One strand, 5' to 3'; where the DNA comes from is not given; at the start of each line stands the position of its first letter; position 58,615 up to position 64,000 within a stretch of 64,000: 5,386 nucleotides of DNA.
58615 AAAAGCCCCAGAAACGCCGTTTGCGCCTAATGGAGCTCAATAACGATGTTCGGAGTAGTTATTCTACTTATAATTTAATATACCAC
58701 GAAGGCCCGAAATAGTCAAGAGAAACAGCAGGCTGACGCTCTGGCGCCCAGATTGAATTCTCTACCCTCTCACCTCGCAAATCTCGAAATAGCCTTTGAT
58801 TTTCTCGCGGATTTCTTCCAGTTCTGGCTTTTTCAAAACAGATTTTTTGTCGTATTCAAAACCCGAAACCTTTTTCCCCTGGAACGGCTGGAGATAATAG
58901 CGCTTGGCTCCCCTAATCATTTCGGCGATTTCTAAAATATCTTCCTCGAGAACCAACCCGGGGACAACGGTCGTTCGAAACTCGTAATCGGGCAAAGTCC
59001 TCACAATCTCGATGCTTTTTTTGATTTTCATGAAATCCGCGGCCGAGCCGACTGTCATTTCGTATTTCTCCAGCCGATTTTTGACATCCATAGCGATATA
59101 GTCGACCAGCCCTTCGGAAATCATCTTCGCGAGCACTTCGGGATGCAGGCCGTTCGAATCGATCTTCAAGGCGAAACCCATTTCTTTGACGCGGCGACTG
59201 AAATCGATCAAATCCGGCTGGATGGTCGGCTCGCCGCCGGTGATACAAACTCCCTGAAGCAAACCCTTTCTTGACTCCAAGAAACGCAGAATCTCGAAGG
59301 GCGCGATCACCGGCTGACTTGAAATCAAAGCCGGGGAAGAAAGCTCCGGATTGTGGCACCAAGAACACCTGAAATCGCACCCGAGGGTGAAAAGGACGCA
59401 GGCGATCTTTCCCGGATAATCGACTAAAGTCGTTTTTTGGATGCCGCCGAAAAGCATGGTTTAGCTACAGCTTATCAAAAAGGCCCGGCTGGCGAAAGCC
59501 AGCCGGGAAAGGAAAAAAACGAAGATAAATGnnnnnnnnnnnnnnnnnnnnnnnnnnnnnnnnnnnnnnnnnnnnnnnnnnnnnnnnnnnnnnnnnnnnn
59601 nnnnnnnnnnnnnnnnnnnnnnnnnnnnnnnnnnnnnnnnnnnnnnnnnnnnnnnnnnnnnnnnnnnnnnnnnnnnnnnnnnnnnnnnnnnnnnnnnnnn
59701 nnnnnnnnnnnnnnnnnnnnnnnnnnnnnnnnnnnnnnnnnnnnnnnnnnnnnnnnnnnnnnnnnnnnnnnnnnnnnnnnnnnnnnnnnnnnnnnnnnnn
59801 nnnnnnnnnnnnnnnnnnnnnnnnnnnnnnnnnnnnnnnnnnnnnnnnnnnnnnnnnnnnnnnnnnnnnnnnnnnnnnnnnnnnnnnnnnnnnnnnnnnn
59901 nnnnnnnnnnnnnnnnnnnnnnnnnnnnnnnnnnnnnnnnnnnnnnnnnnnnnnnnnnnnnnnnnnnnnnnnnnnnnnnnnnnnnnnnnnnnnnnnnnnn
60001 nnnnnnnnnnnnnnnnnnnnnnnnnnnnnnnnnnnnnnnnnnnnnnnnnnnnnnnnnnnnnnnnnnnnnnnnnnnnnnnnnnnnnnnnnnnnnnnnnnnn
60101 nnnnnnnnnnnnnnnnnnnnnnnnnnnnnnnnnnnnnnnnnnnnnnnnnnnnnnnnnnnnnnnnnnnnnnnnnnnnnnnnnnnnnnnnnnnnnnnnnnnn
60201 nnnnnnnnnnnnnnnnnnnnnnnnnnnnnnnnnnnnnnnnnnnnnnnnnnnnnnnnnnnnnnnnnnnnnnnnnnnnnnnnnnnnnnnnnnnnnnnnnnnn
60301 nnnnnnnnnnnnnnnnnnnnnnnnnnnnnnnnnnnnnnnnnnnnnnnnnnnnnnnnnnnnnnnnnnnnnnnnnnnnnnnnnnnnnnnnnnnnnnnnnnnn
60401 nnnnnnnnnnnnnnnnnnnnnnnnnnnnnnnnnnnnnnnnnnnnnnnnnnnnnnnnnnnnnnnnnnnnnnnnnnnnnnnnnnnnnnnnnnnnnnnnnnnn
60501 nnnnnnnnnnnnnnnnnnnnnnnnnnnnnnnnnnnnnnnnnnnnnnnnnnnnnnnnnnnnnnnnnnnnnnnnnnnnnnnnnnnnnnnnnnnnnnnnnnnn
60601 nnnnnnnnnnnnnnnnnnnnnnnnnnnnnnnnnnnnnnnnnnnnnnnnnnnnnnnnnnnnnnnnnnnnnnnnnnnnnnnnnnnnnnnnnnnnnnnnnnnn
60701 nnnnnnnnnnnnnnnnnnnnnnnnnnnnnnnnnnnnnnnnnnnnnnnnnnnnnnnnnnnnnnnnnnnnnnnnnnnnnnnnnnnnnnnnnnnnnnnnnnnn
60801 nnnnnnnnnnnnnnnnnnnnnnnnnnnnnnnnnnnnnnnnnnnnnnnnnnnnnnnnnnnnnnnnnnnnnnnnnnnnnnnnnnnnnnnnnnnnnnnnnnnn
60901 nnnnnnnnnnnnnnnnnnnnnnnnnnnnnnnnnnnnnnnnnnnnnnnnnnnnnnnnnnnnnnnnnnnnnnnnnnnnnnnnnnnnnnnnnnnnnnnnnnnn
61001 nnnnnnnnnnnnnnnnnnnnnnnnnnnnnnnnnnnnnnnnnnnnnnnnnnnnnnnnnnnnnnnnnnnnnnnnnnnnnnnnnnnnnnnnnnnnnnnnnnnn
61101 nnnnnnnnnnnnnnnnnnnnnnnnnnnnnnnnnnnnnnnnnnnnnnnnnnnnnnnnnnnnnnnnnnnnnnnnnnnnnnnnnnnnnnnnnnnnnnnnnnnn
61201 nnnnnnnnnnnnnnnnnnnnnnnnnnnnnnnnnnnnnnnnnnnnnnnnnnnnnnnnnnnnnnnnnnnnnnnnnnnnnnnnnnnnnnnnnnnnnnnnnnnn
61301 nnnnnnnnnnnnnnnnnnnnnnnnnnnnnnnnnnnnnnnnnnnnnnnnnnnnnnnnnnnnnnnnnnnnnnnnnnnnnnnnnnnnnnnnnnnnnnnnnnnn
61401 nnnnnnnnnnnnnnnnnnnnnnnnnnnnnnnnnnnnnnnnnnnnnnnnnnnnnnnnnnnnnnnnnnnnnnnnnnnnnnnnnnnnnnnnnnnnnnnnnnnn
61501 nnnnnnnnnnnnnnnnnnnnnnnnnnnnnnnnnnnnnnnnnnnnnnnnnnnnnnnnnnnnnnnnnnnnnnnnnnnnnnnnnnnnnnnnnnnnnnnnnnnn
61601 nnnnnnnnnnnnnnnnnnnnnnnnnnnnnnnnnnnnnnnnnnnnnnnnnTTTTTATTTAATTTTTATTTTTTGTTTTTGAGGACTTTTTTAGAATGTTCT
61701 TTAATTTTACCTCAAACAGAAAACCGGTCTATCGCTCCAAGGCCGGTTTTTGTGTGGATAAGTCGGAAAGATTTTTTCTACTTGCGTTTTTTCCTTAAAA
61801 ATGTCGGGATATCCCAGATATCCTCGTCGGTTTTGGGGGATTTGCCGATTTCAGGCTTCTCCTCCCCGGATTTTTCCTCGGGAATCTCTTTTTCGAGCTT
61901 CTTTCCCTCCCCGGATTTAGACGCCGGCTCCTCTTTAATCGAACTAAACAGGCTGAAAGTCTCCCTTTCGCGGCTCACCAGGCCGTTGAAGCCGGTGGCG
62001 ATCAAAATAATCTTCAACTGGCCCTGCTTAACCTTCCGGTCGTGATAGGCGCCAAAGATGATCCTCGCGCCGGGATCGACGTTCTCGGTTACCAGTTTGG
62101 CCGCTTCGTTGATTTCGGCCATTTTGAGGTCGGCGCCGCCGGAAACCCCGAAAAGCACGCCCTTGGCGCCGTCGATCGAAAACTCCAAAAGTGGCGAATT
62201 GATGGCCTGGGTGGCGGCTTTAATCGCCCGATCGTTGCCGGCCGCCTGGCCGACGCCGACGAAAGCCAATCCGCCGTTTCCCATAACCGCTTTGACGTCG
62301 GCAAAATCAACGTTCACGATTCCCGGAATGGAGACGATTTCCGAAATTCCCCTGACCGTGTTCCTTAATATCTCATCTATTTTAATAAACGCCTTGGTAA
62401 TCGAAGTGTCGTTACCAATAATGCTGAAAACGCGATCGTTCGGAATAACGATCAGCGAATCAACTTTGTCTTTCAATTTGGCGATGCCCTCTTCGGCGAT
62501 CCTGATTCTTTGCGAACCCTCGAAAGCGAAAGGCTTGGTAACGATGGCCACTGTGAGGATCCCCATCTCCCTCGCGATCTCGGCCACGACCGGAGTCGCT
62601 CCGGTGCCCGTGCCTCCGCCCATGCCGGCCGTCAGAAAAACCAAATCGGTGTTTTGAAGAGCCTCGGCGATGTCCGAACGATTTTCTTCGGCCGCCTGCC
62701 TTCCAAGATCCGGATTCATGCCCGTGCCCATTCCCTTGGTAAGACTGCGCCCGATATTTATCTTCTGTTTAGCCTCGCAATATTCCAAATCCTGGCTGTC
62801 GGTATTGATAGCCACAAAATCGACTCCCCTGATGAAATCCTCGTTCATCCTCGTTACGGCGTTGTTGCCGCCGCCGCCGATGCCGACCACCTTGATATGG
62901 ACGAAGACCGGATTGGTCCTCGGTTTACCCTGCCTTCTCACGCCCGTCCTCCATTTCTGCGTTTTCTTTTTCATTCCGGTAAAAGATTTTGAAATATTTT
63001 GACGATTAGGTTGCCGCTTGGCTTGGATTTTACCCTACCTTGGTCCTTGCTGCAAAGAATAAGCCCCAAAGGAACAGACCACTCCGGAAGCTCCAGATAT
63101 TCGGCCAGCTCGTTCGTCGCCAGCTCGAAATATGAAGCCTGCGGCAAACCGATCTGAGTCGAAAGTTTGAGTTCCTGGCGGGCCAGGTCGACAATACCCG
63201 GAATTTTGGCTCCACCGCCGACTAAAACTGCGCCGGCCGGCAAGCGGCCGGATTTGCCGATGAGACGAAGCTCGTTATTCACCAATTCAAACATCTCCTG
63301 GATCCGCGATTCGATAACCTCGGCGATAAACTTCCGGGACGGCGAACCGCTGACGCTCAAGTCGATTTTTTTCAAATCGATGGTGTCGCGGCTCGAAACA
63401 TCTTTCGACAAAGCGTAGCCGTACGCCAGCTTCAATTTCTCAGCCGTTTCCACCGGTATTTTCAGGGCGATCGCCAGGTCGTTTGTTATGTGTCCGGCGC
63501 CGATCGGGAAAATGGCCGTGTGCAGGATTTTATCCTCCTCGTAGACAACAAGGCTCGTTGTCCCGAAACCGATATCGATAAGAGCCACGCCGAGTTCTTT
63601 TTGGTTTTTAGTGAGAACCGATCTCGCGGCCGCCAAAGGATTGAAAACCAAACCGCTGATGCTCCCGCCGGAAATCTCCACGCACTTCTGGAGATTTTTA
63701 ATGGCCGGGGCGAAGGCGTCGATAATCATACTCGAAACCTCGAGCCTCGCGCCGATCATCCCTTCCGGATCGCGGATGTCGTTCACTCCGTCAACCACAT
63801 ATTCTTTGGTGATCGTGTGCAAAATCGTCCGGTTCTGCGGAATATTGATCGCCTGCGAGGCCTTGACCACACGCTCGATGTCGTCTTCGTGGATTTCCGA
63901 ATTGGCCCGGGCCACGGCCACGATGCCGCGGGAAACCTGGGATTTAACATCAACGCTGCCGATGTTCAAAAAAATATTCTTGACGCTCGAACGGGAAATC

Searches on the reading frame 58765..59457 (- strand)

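Call 79: search_protein_families(library=pfam, proteins=[window:58765-59457:-], max_evalue=0.00001)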
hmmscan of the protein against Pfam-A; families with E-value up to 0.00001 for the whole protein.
window:58765-59457:- (231 aa): 2 families
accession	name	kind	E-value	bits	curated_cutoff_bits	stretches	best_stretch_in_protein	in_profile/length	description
PF04055.27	Radical_SAM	-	9.2e-18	65.4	29.5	1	22-180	2-165/166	Radical SAM superfamily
PF13353.11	Fer4_12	-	2.1e-08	35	22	1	18-130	6-118/137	4Fe-4S single cluster domain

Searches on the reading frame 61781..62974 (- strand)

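Call 79: search_protein_families(library=pfam, proteins=[window:61781-62974:-], max_evalue=0.00001)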
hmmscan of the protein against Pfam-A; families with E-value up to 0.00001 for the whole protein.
window:61781-62974:- (398 aa): 2 families
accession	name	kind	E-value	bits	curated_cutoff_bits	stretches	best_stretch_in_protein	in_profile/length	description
PF00091.31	Tubulin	-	2.4e-47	162.1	33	1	27-186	2-189/190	Tubulin/FtsZ family, GTPase domain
PF12327.13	FtsZ_C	-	2.5e-28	98.7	27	1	235-329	1-94/95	FtsZ family, C-terminal domain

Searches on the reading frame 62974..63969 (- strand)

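Call 79: search_protein_families(library=pfam, proteins=[window:62974-63969:-], max_evalue=0.00001)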
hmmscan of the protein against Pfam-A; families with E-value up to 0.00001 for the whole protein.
window:62974-63969:- (332 aa): 4 families
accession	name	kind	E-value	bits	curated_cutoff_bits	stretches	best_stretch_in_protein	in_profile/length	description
PF14450.12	FtsA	-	1.2e-28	100.5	31.8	1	129-288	1-114/127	Cell division protein FtsA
PF02491.25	SHS2_FTSA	-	4.6e-23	81.8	25.4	1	8-83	4-78/79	SHS2 domain inserted in FTSA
PF11104.14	PilM_2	-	8.1e-08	32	27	0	115-182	169-236/340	Type IV pilus assembly protein PilM;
PF06723.19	MreB_Mbl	-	8e-07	28.6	27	1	95-274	114-304/327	MreB/Mbl protein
